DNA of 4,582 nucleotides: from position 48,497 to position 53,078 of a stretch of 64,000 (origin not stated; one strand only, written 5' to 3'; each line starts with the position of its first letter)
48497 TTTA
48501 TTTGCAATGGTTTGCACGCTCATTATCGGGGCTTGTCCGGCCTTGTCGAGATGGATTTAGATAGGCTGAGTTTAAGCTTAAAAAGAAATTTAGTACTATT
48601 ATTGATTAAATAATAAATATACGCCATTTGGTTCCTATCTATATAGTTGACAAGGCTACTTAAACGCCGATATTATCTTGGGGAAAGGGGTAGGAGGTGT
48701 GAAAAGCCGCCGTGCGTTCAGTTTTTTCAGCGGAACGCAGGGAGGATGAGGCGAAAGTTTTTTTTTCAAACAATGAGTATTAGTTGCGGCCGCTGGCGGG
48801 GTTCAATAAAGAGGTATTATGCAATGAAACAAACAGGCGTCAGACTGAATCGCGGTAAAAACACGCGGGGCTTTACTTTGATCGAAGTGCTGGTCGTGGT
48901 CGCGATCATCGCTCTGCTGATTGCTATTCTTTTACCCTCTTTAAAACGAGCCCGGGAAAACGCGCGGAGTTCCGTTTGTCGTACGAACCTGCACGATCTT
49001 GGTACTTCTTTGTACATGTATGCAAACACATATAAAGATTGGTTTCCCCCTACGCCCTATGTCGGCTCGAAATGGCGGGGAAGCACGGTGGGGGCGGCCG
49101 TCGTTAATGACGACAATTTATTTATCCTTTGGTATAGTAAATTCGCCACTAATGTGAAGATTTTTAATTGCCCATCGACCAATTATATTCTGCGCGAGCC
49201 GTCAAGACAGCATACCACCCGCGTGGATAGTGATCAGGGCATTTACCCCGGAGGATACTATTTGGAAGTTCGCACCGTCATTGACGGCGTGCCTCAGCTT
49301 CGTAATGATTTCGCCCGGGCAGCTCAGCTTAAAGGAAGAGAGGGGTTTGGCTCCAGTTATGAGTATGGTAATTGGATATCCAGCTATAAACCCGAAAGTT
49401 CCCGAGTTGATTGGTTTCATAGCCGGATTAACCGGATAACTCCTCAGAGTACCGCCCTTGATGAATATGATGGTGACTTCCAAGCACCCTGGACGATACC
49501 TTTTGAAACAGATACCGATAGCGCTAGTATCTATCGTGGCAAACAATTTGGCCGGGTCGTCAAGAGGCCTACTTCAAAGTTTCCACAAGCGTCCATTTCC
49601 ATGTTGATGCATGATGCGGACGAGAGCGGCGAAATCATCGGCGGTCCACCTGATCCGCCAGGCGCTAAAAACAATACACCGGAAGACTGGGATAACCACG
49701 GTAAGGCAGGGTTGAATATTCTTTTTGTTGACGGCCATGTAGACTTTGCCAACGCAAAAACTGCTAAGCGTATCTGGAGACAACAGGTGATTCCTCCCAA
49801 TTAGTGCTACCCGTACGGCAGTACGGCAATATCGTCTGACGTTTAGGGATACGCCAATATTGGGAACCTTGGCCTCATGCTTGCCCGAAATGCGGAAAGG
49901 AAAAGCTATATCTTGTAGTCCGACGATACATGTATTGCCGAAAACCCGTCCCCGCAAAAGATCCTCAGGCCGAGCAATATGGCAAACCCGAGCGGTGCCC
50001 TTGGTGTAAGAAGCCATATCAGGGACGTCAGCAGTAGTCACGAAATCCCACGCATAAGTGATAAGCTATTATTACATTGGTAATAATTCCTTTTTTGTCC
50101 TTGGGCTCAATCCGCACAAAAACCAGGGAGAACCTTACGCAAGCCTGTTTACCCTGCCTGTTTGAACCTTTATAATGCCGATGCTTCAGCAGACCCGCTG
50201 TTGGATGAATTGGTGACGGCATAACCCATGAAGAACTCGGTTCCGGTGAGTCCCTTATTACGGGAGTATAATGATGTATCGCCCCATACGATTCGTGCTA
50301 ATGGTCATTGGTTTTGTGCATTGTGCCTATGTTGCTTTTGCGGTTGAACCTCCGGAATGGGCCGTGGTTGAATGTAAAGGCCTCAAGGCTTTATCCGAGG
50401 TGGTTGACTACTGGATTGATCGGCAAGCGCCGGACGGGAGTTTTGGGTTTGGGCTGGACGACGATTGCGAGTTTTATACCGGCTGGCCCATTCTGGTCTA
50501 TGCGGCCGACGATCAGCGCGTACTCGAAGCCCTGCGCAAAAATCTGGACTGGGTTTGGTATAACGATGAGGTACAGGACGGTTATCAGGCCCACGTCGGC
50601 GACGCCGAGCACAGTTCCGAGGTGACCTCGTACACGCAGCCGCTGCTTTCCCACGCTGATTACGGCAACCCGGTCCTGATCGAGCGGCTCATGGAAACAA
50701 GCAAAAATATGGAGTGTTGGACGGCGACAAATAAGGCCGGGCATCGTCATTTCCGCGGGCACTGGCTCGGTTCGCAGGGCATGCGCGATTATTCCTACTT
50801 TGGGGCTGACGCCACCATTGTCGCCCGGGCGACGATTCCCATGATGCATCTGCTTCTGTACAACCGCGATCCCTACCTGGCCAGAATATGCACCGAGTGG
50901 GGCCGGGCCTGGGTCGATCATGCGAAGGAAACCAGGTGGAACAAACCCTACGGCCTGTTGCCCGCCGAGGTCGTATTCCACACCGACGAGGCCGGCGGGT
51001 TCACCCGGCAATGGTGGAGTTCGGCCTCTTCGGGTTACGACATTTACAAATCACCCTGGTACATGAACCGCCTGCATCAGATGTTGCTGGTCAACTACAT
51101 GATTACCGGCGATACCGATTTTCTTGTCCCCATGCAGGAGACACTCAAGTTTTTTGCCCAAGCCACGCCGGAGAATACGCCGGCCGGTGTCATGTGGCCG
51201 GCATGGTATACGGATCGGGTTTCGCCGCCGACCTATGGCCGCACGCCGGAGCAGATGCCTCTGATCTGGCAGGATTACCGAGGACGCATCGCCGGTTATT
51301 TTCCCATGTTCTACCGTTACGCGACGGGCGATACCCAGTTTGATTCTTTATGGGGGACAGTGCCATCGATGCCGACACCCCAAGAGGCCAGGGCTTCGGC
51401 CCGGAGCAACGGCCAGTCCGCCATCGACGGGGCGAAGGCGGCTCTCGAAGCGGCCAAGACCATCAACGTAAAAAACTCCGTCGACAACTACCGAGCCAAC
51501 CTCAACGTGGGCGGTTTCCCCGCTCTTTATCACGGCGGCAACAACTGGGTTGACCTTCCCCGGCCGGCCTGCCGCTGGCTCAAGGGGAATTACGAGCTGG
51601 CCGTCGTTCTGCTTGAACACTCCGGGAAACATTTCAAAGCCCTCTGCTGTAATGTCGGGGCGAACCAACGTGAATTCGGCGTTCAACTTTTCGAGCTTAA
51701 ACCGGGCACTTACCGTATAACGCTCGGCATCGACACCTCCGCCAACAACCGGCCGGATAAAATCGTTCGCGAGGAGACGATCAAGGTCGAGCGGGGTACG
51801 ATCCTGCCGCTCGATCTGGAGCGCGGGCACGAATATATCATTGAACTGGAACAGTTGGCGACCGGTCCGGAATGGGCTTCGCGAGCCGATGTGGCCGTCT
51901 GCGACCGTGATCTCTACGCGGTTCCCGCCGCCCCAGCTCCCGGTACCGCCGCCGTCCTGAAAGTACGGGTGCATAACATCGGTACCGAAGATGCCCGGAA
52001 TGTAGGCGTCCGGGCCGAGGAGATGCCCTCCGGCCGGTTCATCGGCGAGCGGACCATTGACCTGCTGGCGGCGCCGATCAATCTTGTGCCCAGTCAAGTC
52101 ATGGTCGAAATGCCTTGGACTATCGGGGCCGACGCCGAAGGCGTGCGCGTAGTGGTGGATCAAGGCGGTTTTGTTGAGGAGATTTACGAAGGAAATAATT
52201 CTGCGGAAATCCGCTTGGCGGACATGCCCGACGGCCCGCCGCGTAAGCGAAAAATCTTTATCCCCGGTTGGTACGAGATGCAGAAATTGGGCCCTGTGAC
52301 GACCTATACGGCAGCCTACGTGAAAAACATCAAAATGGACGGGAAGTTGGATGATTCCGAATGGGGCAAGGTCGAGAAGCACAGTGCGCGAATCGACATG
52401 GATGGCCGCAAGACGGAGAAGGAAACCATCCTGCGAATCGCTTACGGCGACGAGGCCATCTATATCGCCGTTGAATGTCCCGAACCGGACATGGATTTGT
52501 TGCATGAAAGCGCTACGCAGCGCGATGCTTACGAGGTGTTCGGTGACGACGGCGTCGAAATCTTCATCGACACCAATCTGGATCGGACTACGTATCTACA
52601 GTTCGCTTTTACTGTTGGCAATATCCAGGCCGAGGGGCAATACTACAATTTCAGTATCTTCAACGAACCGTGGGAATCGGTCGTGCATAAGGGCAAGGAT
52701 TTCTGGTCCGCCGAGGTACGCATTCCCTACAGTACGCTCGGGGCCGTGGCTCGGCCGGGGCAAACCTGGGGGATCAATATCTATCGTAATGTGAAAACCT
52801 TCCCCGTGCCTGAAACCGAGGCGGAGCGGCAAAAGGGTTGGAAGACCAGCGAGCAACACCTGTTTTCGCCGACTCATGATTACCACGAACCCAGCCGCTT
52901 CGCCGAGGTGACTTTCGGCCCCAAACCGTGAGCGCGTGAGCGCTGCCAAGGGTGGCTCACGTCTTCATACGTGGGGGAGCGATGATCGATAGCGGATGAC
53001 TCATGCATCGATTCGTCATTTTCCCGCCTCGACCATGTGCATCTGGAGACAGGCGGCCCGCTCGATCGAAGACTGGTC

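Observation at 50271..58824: Triplicated ~880-aa secreted protein of unknown function with a diversified candidate active site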

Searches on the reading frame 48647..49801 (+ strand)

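Call 4: search_protein_families(library=pfam, proteins=[window:48647-49801:+], max_evalue=0.1)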
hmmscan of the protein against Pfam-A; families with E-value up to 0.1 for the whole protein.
window:48647-49801:+ (385 aa): 2 families
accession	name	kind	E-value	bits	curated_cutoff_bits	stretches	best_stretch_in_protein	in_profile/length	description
PF07596.16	SBP_bac_10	-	7.7e-09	36.4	23.3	1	101-140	2-40/268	Protein of unknown function (DUF1559)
PF07963.17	N_methyl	-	2.9e-08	33.4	21.2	1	71-96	2-27/27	Prokaryotic N-terminal methylation motif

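Call 6: search_protein_families(library=ncbifam, proteins=[window:48647-49801:+], max_evalue=0.1)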
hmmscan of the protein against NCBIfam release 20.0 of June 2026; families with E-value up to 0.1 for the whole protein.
window:48647-49801:+ (385 aa): 18 families
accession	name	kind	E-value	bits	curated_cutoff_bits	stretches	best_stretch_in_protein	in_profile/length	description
TIGR01710.1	typeII_sec_gspG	equivalog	4.1e-09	36.6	88.85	1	74-126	1-53/134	type II secretion system major pseudopilin GspG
NF041775.1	typeIV_PilA_Myxo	equivalog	8.2e-08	32.5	400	1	72-121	9-58/214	type IV pilin protein PilA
TIGR02532.1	IV_pilin_GFxxxE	domain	8.7e-07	28.5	16.3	1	74-96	2-24/24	prepilin-type N-terminal cleavage/methylation domain-containing protein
NF041013.1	T4P_ComGE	equivalog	9.6e-07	28.8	49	1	71-106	1-36/83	competence type IV pilus minor pilin ComGE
NF040999.1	pilin_ComGC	equivalog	1.1e-06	28.7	75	1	74-113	2-41/84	competence type IV pilus major pilin ComGC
TIGR01708.2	typeII_sec_gspH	equivalog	4.5e-06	26.8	80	1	74-106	2-36/169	type II secretion system minor pseudopilin GspH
NF007862.0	PRK10574.1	equivalog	5.1e-06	26.7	138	1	72-101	3-32/145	prepilin peptidase-dependent pilin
NF047828.1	T3SSXpsI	equivalog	0.00025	21.1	150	1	74-108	2-36/132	type II secretion system protein XpsI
TIGR02596.1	TIGR02596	subfamily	0.00036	20.7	70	1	76-100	1-25/196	Verru_Chthon cassette protein D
TIGR01707.1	gspI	equivalog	0.0009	19.7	44.35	1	75-106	1-32/101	type II secretion system minor pseudopilin GspI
NF040982.1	ComGD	equivalog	0.001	19.5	70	1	74-101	2-29/139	competence type IV pilus minor pilin ComGD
NF007800.0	PRK10506.1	equivalog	0.0035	17.2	158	1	71-107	6-42/163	prepilin peptidase-dependent protein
NF041002.1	pilin_ComGF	equivalog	0.0093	16.2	80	1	74-105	2-33/139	competence type IV pilus minor pilin ComGF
NF007848.0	PRK10557.1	equivalog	0.019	14.2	120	1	71-105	8-45/192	prepilin peptidase-dependent protein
TIGR02599.1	TIGR02599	subfamily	0.03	13.6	256.5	1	75-112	1-38/361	Verru_Chthon cassette protein C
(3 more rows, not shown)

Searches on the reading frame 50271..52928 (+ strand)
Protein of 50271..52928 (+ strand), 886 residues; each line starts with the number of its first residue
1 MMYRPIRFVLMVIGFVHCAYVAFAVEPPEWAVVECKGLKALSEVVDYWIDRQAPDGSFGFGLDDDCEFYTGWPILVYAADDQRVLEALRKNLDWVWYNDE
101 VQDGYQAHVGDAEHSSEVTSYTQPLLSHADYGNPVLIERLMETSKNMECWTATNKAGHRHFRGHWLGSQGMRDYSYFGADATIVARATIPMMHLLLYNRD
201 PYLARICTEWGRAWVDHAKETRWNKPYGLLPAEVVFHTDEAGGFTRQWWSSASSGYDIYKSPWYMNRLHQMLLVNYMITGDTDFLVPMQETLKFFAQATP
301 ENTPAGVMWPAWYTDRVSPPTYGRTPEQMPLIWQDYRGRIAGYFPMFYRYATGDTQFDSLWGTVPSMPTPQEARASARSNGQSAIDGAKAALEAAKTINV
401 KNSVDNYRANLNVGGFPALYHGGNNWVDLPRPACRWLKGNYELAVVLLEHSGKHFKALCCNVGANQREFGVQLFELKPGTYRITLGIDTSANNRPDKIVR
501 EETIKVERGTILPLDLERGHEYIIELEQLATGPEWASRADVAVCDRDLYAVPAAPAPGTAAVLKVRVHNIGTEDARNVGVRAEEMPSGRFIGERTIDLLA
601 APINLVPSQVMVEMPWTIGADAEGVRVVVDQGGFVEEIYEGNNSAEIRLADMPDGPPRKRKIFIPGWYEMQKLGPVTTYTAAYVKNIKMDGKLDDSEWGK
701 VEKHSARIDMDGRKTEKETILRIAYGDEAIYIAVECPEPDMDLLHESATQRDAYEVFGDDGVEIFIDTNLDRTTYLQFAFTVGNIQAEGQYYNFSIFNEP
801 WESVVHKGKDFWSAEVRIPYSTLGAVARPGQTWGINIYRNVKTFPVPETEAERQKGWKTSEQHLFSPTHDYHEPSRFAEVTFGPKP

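Call 4: search_protein_families(library=pfam, proteins=[window:50271-52928:+], max_evalue=0.1)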
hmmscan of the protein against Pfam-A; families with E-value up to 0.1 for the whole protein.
window:50271-52928:+ (886 aa): 2 families
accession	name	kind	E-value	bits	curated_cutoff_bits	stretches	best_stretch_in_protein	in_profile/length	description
PF06452.16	CBM9_1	-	2.1e-09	38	23.4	1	690-880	2-180/185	Carbohydrate family 9 binding domain-like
PF07705.17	CARDB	-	3.5e-05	24.4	22.7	1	549-645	9-99/101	CARDB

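Call 5: search_solved_structures(query=A1, max_evalue=1, show_alignments=2)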
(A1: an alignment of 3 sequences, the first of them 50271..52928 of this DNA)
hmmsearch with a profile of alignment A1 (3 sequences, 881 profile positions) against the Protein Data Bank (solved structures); distinct sequences matched with E-value up to 1: 5.
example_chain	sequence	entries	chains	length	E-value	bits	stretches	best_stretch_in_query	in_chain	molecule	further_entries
7nwn_AAA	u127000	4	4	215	0.00071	20.7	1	683-766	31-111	Beta-xylanase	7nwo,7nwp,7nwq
1i82_A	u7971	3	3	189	0.0037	18.3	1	682-781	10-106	ENDO-1,4-BETA-XYLANASE A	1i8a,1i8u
4v4n_Aa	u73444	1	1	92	0.2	12.6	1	651-721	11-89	50S ribosomal protein L31E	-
4v6u_Ba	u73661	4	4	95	0.22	12.5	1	651-721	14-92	50S ribosomal protein L31e | Large ribosomal subunit protein eL31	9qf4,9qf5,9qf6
3ond_A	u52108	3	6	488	0.79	10.6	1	431-483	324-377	Adenosylhomocysteinase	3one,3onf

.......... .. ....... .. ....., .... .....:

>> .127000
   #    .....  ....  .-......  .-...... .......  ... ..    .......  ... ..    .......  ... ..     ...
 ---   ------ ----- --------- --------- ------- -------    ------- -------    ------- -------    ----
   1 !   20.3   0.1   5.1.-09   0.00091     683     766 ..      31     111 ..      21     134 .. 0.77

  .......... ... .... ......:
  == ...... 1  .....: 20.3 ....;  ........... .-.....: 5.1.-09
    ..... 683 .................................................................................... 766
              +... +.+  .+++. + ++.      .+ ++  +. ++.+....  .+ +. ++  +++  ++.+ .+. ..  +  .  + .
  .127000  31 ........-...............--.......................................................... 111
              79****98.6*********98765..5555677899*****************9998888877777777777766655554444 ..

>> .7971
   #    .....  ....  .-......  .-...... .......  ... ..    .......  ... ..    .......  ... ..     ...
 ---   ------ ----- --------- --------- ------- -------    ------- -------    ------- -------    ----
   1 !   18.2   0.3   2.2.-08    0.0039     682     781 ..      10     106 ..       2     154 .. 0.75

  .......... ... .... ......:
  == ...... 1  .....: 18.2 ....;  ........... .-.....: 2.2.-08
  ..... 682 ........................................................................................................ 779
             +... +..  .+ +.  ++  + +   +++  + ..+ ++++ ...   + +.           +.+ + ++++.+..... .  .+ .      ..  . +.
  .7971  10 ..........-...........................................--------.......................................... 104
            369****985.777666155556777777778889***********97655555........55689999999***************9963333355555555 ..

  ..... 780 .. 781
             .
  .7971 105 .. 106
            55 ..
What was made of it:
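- On CBM9: PDB CBM9 hits at E 7e-4 and 4e-3 (call 5). In the call 5 alignment, one Trp of 1i82 appears to align with an invariant Phe (F757 of copy 1).
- Closest known: CBM9. Same: The C-terminal ~190 residues pass Pfam CBM9_1's threshold in all three copies (call 4) and hit CBM9 structures by sequence (E 7e-4 and 4e-3, call 5).
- Closest known: CBM9. Different: One of the two sugar-stacking Trp positions appears to align with an invariant Phe (my reading of the call 5 alignment).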

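Call 6: search_protein_families(library=ncbifam, proteins=[window:50271-52928:+], max_evalue=0.1)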
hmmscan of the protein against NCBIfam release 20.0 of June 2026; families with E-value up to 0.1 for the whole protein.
window:50271-52928:+ (886 aa): 0 families
